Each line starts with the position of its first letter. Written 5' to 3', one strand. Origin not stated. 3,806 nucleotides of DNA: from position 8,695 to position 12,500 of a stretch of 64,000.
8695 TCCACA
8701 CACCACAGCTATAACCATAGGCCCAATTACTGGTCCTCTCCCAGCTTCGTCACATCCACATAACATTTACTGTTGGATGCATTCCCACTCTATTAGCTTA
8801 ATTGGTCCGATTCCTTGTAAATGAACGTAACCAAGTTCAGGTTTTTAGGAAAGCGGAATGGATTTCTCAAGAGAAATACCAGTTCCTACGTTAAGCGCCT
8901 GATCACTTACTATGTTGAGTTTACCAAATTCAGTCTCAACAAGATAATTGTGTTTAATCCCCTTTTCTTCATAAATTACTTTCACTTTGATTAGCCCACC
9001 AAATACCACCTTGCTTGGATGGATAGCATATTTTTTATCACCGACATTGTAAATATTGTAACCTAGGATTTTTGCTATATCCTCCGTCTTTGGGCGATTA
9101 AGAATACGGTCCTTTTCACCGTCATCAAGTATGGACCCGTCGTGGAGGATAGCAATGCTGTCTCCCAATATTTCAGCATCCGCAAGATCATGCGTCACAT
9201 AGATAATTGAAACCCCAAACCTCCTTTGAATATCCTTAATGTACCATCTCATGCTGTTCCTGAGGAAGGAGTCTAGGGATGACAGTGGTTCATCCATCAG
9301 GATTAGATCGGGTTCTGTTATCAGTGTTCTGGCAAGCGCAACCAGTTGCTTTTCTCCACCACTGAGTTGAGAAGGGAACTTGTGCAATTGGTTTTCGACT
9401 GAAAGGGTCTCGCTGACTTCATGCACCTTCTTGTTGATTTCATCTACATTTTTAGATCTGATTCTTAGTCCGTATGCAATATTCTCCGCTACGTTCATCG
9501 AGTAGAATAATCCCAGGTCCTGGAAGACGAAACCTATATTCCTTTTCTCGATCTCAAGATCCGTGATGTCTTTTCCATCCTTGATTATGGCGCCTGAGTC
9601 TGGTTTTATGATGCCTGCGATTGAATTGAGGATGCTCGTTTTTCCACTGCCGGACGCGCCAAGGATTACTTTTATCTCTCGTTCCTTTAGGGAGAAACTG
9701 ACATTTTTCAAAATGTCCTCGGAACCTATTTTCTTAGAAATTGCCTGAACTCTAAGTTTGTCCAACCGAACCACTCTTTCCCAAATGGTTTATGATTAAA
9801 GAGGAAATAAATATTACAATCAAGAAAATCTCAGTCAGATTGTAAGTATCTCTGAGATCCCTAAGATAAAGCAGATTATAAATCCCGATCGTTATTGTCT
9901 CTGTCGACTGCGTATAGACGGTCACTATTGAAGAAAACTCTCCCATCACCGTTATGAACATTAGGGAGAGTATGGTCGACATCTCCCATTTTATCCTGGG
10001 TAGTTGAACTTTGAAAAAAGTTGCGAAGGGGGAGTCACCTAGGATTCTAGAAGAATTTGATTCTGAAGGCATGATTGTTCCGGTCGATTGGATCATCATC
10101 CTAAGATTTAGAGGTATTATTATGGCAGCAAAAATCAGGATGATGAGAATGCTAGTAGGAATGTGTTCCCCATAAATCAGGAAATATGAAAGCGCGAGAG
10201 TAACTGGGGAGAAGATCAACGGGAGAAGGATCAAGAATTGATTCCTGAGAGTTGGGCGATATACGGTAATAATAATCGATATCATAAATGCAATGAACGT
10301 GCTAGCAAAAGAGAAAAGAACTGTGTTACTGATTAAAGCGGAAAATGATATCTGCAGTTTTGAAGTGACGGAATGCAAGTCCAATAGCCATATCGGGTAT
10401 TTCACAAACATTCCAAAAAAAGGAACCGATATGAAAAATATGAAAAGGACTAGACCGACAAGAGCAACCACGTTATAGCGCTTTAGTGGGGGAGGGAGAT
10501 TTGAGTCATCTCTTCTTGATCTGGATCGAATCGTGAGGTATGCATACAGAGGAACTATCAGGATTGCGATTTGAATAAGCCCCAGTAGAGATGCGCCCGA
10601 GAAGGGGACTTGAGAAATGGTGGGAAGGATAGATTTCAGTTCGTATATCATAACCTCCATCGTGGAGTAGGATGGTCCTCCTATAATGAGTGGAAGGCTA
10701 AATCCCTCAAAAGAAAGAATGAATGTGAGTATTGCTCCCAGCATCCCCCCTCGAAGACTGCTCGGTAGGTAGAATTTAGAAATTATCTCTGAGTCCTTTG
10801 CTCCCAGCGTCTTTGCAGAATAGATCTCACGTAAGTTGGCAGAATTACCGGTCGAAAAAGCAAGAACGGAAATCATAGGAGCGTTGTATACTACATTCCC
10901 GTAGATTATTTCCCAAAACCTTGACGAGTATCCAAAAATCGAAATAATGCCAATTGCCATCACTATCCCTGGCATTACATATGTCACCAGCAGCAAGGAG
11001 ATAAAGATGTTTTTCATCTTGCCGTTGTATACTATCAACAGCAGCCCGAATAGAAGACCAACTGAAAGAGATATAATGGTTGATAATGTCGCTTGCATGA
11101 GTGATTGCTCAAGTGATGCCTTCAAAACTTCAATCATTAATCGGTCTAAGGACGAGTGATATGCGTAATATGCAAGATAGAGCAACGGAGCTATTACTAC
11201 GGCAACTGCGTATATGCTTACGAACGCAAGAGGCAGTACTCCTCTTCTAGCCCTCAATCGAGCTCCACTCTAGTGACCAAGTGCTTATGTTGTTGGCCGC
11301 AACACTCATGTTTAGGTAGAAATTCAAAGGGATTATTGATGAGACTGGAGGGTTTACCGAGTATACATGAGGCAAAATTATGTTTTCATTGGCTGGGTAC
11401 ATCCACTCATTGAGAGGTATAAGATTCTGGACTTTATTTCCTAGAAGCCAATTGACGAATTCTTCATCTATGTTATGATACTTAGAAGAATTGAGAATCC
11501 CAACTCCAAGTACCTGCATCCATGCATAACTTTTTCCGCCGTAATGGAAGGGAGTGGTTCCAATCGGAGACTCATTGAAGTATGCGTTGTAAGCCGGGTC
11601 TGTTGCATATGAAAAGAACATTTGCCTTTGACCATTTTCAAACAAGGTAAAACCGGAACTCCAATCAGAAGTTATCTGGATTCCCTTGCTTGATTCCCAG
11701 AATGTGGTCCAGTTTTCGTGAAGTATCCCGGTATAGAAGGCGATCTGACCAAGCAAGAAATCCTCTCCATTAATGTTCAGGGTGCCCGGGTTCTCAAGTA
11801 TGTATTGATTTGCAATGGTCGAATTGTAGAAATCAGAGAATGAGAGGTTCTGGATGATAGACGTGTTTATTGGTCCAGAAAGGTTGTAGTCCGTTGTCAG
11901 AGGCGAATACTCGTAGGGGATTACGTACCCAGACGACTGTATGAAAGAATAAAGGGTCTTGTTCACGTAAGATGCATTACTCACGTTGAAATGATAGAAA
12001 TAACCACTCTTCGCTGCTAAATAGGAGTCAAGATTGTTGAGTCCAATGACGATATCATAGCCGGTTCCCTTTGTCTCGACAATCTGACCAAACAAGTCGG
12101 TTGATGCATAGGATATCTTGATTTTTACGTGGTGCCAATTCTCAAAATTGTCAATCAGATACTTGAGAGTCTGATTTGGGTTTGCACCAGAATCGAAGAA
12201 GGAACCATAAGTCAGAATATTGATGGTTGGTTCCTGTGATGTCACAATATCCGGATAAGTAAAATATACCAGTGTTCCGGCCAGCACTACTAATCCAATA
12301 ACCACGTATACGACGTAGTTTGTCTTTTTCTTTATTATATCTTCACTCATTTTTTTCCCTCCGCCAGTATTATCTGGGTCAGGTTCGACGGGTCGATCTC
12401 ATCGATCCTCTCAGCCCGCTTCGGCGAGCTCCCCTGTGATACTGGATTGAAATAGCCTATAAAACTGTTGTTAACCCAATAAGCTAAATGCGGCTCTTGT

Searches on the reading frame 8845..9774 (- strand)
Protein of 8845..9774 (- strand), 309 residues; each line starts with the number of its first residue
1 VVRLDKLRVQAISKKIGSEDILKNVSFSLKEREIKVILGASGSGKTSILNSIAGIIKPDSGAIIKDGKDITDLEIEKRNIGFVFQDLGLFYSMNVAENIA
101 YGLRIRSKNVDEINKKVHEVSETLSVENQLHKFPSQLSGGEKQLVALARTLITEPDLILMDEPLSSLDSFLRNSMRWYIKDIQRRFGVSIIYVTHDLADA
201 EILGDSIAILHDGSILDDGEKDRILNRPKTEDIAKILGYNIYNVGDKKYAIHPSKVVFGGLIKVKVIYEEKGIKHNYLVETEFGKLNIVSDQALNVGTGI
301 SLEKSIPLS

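Call 5: search_protein_families(library=pfam, proteins=[window:8845-9774:-])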
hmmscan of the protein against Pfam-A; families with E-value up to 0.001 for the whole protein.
window:8845-9774:- (309 aa): 5 families
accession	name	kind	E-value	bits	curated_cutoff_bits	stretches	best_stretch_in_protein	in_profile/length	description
PF00005.33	ABC_tran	-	3.3e-34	118.9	25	1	22-164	1-136/137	ABC transporter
PF02463.25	SMC_N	-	3.6e-07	30.3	40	1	31-194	23-198/220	RecF/RecN/SMC N terminal domain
PF13304.12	AAA_21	-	0.00022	21.8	27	0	134-196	235-299/304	AAA domain, putative AbiEii toxin, Type IV TA system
PF13476.12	AAA_23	-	0.00051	21.2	27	1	27-125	15-91/201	AAA domain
PF03193.22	RsgA_GTPase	-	0.00073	19.8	30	0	8-62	83-136/174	RsgA GTPase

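Call 6: search_protein_families(library=ncbifam, proteins=[window:8845-9774:-])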
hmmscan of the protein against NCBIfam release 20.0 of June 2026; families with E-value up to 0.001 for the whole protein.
window:8845-9774:- (309 aa): 189 families (the best 25 are shown)
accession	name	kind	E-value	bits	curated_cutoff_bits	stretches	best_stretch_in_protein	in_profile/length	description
NF040840.2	tungstate_WtpC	equivalog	7.7e-74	249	440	1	7-270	2-263/347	tungstate ABC transporter ATP-binding protein WtpC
TIGR03265.1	PhnT2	equivalog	5.6e-70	236.3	457.7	1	6-239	4-237/353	putative 2-aminoethylphosphonate ABC transporter ATP-binding protein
TIGR01187.1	potA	subfamily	5.1e-64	216.4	355.6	1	37-269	1-233/325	polyamine ABC transporter ATP-binding protein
NF040933.2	ABC_arch_GlcV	equivalog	6.6e-63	212.7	450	1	18-241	18-247/357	glucose ABC transporter ATP-binding protein GlcV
NF043075.1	MMSYN1_0197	equivalog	3e-62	210.5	550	1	7-239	3-235/341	spermidine/putrescine ABC transporter ATP-binding protein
NF006987.0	PRK09452.1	equivalog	3.8e-61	206.9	482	1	7-242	18-254/378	spermidine/putrescine ABC transporter ATP-binding protein PotA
TIGR00968.1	3a0106s01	subfamily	7.7e-61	205.6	342.75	1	8-238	2-232/237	sulfate ABC transporter ATP-binding protein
NF008653.0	PRK11650.1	subfamily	1.5e-60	205.1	432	1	6-259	3-257/357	sn-glycerol-3-phosphate ABC transporter ATP-binding protein UgpC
NF008513.0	PRK11432.1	equivalog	2.4e-60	204.3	496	1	7-240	7-241/351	ferric ABC transporter ATP-binding protein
TIGR03258.1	PhnT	equivalog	8.1e-59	199.4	499.15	1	7-239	9-242/359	2-aminoethylphosphonate ABC transport system ATP-binding subunit PhnT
TIGR01186.1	proV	subfamily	9.4e-55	186.2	326.6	1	14-237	1-230/363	betaine/proline/choline family ABC transporter ATP-binding protein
NF008233.0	PRK11000.1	equivalog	1.2e-53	182.2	568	1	7-241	4-238/369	maltose/maltodextrin ABC transporter ATP-binding protein MalK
NF008105.0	PRK10851.1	equivalog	2.9e-53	180.9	502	1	8-238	4-238/362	sulfate/thiosulfate ABC transporter ATP-binding protein CysA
TIGR02142.1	modC_ABC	equivalog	1e-52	179.5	285.05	1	23-264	14-262/353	molybdenum ABC transporter ATP-binding protein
NF008621.0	PRK11607.1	equivalog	3.8e-49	167.5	613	1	7-239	20-252/377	putrescine ABC transporter ATP-binding subunit PotG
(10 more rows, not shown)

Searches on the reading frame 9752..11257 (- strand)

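Call 5: search_protein_families(library=pfam, proteins=[window:9752-11257:-])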
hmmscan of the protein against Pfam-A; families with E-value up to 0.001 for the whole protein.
window:9752-11257:- (501 aa): 1 family
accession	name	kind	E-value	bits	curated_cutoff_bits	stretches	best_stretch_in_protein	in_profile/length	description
PF00528.27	BPD_transp_1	-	8.8e-08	32.5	26.4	1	67-243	1-177/184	Binding-protein-dependent transport system inner membrane component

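Call 6: search_protein_families(library=ncbifam, proteins=[window:9752-11257:-])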
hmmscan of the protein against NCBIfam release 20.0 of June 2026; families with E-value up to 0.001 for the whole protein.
window:9752-11257:- (501 aa): 22 families
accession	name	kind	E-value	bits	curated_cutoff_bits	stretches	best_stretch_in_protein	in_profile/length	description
TIGR02141.1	modB_ABC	equivalog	1.2e-17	64.2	182.6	2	304-493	3-206/208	molybdate ABC transporter permease subunit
NF007047.0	PRK09500.1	equivalog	4.8e-13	49.3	326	1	47-209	58-223/257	spermidine/putrescine ABC transporter permease PotC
TIGR01581.1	Mo_ABC_porter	hypoth_equivalog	5.9e-13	48.8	210.3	1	295-486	17-222/225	ABC transporter permease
NF011624.0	PRK15050.1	equivalog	1.8e-10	40.4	247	1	115-247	162-289/297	2-aminoethylphosphonate ABC transporter permease subunit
NF011662.0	PRK15082.1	equivalog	8.1e-09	35.3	484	1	41-168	92-218/303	glutathione ABC transporter permease GsiD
NF006951.0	PRK09433.1-2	equivalog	7.7e-08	31.4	788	0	12-232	18-253/535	thiamine/thiamine pyrophosphate ABC transporter permease ThiP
NF045473.1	Opp1C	equivalog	7.8e-08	32.1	350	1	38-192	56-213/267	nickel/cobalt ABC transporter permease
TIGR01253.1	thiP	equivalog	8.8e-08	31.6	395.1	1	43-484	43-514/519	thiamine/thiamine pyrophosphate ABC transporter permease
NF006952.0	PRK09433.1-3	equivalog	2e-07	30.2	679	1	35-461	43-499/534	thiamine/thiamine pyrophosphate ABC transporter permease ThiP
NF006939.0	PRK09421.1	equivalog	3.9e-07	29.7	262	0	377-491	101-218/230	molybdate ABC transporter permease subunit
TIGR03226.1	PhnU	equivalog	4e-07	29.8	283.45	1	118-242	183-301/311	2-aminoethylphosphonate ABC transporter permease subunit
TIGR03262.1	PhnU2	equivalog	1.2e-06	27.4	593.25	1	45-489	52-529/546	putative 2-aminoethylphosphonate ABC transporter permease subunit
TIGR02140.1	permease_CysW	equivalog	3e-06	26.9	329.1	0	342-480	88-243/261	sulfate ABC transporter permease subunit CysW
TIGR02139.1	permease_CysT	equivalog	3.4e-06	26.9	246.1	1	368-492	133-258/265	sulfate ABC transporter permease subunit CysT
NF040931.1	ABC_arch_GlcT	equivalog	7.8e-06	25.7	360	1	142-244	171-273/278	glucose ABC transporter permease GlcT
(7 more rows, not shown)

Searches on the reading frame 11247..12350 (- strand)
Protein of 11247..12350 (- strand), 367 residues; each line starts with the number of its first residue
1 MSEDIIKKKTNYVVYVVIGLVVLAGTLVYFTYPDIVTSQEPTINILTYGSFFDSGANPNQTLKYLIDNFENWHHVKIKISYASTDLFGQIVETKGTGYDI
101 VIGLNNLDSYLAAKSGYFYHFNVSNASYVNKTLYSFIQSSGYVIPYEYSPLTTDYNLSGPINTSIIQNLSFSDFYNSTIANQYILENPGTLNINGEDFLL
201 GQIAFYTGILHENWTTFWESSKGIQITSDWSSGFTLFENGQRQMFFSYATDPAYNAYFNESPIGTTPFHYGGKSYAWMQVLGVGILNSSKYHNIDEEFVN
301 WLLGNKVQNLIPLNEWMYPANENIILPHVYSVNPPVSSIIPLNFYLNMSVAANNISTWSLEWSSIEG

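Call 5: search_protein_families(library=pfam, proteins=[window:11247-12350:-])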
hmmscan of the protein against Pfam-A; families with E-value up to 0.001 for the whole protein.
window:11247-12350:- (367 aa): 1 family
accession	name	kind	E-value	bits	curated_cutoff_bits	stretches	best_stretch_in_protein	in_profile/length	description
PF01547.30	SBP_bac_1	-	1e-07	32.7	26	1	56-308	2-306/307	Bacterial extracellular solute-binding protein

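Call 6: search_protein_families(library=ncbifam, proteins=[window:11247-12350:-])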
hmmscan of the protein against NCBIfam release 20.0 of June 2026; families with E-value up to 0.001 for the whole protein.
window:11247-12350:- (367 aa): 2 families
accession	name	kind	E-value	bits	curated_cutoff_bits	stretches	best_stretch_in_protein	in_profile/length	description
TIGR01254.1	sfuA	subfamily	6.6e-26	91.3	93.4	1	41-337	3-285/306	thiamine ABC transporter substrate-binding protein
TIGR01276.1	thiB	equivalog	6.5e-14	51.9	317.15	1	39-359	14-319/324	thiamine ABC transporter substrate binding subunit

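Call 7: find_homologous_proteins(query=window:11247-12350:-, max_evalue=0.00001)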
Query window:11247-12350:- (367 aa): 65 proteins with E <= 0.00001 among 2406 candidates.
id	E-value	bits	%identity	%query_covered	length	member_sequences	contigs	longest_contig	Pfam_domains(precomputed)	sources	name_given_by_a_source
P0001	1.9e-243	825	100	100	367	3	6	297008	PF01547.31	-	-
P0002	2.5e-203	693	82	100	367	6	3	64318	PF01547.31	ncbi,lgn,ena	-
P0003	1.5e-182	625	73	100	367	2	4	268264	PF01547.31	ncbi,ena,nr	ncbi:MAG: extracellular solute-binding protein [Thermoplasmatales archaeon]|nr:extracellular solute-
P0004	9.4e-179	612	73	100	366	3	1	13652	PF01547.31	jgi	jgi:thiamine transport system substrate-binding protein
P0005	1.2e-177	609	74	99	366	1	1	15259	PF01547.31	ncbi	ncbi:MAG: hypothetical protein QXU18_02270 [Thermoplasmatales archaeon]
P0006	8.3e-177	606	74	100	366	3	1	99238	-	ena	-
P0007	7.5e-176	603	72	100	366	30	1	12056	PF01547.31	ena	-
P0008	3.0e-175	601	72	100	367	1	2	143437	PF01547.31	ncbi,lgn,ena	-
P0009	5.0e-175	600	70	100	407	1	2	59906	PF01547.31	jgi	jgi:thiamine transport system substrate-binding protein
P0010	7.8e-174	596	71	100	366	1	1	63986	PF01547.31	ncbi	-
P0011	9.7e-174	596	72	100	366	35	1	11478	PF01547.31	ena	-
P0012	4.6e-172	590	73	96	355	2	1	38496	PF01547.31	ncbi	ncbi:MAG: thiamine ABC transporter substrate-binding protein, partial [Thermoplasmata archaeon]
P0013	3.0e-171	588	68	100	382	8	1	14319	PF01547.31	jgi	jgi:thiamine transport system substrate-binding protein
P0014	3.8e-164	564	67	100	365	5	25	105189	PF01547.31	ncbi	ncbi:MAG: hypothetical protein QW364_05705 [Thermoplasmatales archaeon]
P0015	2.9e-162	558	66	99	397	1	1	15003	PF01547.31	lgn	-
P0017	8.2e-158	544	66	100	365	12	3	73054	PF01547.31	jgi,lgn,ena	-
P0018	3.1e-155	535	64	100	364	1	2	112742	PF01547.31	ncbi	ncbi:MAG: hypothetical protein QXN66_03565 [Thermoplasmatales archaeon]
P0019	3.7e-154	531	64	100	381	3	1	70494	PF01547.31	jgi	jgi:ABC-type thiamine transport system substrate-binding protein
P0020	3.6e-149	515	62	100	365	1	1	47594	PF13416.12,PF01547.31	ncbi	ncbi:MAG: hypothetical protein ACP5UO_02885 [Thermoplasmata archaeon]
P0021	1.1e-147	510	61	100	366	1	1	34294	PF01547.31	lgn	-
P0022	5.2e-146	505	61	100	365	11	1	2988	PF01547.31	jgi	-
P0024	1.1e-136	474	57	100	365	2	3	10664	PF01547.31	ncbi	-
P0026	1.5e-127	444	56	100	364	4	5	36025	PF01547.31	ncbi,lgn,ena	-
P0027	2.8e-123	430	55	98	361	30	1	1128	PF01547.31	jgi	-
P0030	1.9e-67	246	42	88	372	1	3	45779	PF13416.12,PF13343.12,PF01547.31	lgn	-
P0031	2.9e-63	232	40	90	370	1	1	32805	PF01547.31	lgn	-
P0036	4.3e-62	229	38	93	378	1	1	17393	PF01547.31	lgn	-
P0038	1.1e-61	227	39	90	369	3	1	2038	PF13416.12,PF01547.31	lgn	-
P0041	3.4e-60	222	38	89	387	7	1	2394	PF13531.12,PF13416.12,PF01547.31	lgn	-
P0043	3.3e-59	219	39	91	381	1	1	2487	PF01547.31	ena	-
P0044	8.0e-59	218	34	98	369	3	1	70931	PF13416.12,PF01547.31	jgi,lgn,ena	-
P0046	2.6e-58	216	39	90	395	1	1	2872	PF01547.31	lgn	-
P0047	4.8e-58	215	38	99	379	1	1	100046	PF01547.31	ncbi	-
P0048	1.1e-57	214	37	98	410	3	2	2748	PF01547.31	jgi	jgi:thiamine transport system substrate-binding protein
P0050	2.1e-57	213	38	92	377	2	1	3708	PF13531.12,PF01547.31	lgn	-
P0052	2.1e-56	210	38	90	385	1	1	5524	PF01547.31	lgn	-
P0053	3.2e-55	206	38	89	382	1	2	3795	PF01547.31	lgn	-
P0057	8.2e-52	195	36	95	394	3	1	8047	PF01547.31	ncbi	-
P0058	2.2e-51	193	34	98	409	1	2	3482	PF13416.12,PF13343.12,PF01547.31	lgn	-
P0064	8.7e-25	106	29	92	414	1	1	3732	PF13343.12,PF01547.31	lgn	-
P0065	9.8e-8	50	23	67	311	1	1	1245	PF13531.12,PF13343.12,PF01547.31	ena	-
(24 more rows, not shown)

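Call 11: find_related_loci(query=A1, collection=genome_contigs, flank=4000)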
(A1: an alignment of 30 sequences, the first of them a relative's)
Query A1 (367 aa) in genome_contigs; peptide patterns used: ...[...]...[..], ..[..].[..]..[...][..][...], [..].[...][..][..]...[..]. (x = any residue, [..] = any of these).
259 stretches matched a pattern; 211 encode a relative of the query (tblastn E <= 1e-3); the best 80 are kept; 80 distinct loci.
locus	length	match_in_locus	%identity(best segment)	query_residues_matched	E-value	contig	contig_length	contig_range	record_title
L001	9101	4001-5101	91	1-367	0e+0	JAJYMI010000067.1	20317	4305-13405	MAG: Thermoplasmata archaeon isolate DBS2-4.bin120 NODE_4595_length_20317_cov_3.24685, whole genome shotgun sequence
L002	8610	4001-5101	81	1-367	0e+0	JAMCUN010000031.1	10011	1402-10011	MAG: Thermoplasmatota archaeon isolate FK_Sedi_A_Bin.125 NODE_18064_length_10011_cov_2.51346, whole genome shotgun seque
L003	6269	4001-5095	73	1-366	0e+0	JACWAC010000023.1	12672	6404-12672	MAG: Thermoplasmatales archaeon isolate A_EUR_01 NODE_23_length_12672_cov_9.316240, whole genome shotgun sequence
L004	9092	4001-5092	72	1-365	0e+0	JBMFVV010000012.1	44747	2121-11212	MAG: Thermoplasmata archaeon isolate KM4364-01 NODE_12_length_44747_cov_245.225722, whole genome shotgun sequence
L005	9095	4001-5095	71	1-366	7e-180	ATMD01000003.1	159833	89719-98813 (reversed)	MAG: Thermoplasmatales archaeon I-plasma AMDU3_IPLC00003, whole genome shotgun sequence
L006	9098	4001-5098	72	1-366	1e-179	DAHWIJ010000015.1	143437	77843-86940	MAG TPA_asm: Thermoplasmatales archaeon isolate clean190 k141_782689, whole genome shotgun sequence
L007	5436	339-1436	73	1-366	3e-180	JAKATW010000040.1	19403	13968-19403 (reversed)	MAG: Thermoplasmata archaeon isolate YP3.bin108 NODE_3455_length_19403_cov_1.48081, whole genome shotgun sequence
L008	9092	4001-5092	71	1-365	6e-178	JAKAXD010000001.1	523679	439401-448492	MAG: Thermoplasmata archaeon isolate YP5.bin4 NODE_4_length_523679_cov_221.923295, whole genome shotgun sequence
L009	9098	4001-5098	72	1-367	1e-172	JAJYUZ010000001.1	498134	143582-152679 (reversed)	MAG: Thermoplasmata archaeon isolate FK1.bin53 NODE_13_length_498134_cov_11.057288, whole genome shotgun sequence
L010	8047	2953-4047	71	1-366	2e-170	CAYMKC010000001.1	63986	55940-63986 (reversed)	MAG TPA_asm: uncultured Thermoplasmatales archaeon isolate SRP271791_co2_52 genome assembly, contig: NODE_31_length_6398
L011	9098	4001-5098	73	1-367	8e-170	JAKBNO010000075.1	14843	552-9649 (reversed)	MAG: Thermoplasmata archaeon isolate LL2.bin60 NODE_4616_length_14843_cov_3.30885, whole genome shotgun sequence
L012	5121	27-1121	71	1-366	5e-171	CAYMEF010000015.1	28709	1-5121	MAG TPA_asm: uncultured Thermoplasmatales archaeon isolate SRP271791_co2_51 genome assembly, contig: NODE_312_length_287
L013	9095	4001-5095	67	1-366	9e-168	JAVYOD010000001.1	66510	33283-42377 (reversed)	MAG: Thermoplasmatales archaeon isolate DRTY-1_201705_bins_28 DRTY-1_201705_bins_28_scaffold_1, whole genome shotgun seq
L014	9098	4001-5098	71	1-367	1e-165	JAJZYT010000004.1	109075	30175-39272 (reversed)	MAG: Thermoplasmata archaeon isolate TL1-5.bin67 NODE_109_length_109075_cov_23.941321, whole genome shotgun sequence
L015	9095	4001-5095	62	1-366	5e-154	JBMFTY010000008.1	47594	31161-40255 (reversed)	MAG: Thermoplasmata archaeon isolate KM4347-25 NODE_8_length_47594_cov_13.698129, whole genome shotgun sequence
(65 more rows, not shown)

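Call 40: search_solved_structures(query=A1, max_evalue=0.001, show_alignments=1)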
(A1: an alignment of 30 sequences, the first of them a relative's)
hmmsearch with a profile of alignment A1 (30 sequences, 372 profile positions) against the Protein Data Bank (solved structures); distinct sequences matched with E-value up to 0.001: 13.
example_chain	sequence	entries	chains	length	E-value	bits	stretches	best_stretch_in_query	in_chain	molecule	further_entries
2qry_A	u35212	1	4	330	1.6e-35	126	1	39-370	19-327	Thiamine-binding periplasmic protein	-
7li0_A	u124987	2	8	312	3.8e-09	39.2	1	281-334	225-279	Fe(3+) ABC transporter substrate-binding protein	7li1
1y4t_A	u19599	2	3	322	3.1e-07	32.9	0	282-334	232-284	putative iron-uptake ABC transport system periplasmic iron-binding protein | Putative iron-uptake ABC transport system,periplasmic iron-binding protein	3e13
6wce_A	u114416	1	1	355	4.6e-07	32.4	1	58-313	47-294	Pyridoxal-5-phosphate binding protein A (P5PA)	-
4edp_A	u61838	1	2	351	4.7e-06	29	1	57-371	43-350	ABC transporter, substrate-binding protein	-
8x1a_B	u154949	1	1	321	5.8e-06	28.7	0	58-199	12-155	Iron(III) ABC transporter, periplasmic iron-compound-binding protein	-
2pt1_A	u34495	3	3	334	1.1e-05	27.8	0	283-333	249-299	Iron transport protein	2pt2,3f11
4r6y_A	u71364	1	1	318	1.4e-05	27.5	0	45-202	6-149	Putative 2-aminoethylphosphonate-binding periplasmic protein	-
4r72_A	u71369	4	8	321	4.9e-05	25.7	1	60-313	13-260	ABC-type Fe3+ transport system, periplasmic component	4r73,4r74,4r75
8k7n_A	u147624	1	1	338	0.00015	24.1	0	266-320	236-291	Ferric iron ABC transporter, iron-binding protein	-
6ivy_A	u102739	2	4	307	0.00047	22.5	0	264-327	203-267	Periplasmic Ferric iron-binding Protein HitA | Ferric iron-binding periplasmic protein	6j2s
6iwf_A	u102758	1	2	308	0.00047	22.5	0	264-327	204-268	Ferric iron-binding protein HitA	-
8c4y_AAA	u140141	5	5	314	0.00093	21.5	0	62-128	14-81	Putative iron ABC transporter, substrate binding protein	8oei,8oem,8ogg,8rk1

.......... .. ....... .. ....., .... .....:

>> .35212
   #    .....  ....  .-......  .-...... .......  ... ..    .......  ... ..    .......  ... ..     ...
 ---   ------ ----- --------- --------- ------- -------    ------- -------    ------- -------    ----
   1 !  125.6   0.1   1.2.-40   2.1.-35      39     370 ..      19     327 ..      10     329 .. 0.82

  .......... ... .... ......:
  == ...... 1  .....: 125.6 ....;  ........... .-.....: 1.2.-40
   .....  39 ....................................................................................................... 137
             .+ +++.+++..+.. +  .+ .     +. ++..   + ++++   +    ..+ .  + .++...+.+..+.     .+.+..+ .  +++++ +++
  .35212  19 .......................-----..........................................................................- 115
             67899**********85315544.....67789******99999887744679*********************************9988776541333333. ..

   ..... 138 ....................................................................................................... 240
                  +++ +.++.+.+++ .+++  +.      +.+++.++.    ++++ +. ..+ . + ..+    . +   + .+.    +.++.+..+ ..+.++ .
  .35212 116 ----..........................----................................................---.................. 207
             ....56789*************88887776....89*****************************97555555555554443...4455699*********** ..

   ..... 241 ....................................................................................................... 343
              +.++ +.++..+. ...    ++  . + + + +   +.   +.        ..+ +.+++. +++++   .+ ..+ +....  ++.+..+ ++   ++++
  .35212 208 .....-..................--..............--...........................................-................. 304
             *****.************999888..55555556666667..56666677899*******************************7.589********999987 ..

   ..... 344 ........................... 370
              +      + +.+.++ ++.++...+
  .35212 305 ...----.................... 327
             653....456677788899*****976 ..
